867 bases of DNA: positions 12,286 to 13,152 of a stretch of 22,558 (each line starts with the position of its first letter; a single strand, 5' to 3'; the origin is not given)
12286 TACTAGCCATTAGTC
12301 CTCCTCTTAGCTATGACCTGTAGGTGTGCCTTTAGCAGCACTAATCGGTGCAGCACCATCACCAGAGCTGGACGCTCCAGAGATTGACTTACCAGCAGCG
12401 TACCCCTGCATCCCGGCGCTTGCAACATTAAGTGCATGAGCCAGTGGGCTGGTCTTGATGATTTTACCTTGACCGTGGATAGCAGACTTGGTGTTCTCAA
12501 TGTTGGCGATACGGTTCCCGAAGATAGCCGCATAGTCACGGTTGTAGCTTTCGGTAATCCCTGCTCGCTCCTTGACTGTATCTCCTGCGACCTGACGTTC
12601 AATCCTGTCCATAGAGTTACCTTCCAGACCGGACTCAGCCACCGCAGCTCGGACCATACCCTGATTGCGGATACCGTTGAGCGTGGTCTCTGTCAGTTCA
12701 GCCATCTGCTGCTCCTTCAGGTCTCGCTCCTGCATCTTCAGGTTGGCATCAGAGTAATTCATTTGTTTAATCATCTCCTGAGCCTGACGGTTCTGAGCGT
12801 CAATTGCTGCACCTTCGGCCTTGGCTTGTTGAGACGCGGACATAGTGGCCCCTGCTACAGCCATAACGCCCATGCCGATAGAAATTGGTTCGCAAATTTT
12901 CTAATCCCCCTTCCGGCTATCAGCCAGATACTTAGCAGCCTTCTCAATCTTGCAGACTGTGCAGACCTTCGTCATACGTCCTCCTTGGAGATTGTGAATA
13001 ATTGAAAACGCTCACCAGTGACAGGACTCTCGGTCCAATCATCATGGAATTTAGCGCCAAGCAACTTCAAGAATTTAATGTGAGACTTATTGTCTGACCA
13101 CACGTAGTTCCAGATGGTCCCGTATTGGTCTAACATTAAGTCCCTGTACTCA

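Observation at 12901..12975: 24-codon CxxC ORF coupled to gene 13 by an ATGA overlap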

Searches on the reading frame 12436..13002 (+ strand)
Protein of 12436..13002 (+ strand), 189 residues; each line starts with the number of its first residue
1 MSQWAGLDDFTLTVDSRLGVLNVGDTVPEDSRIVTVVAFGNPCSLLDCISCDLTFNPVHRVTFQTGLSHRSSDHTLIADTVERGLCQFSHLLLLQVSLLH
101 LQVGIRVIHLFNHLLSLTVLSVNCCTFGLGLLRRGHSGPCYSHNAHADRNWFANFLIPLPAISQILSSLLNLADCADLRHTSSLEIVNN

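Call 52: search_protein_families(library=phrogs, proteins=[window:12436-13002:+], max_evalue=0.001)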
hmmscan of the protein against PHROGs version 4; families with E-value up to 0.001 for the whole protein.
window:12436-13002:+ (189 aa): 0 families
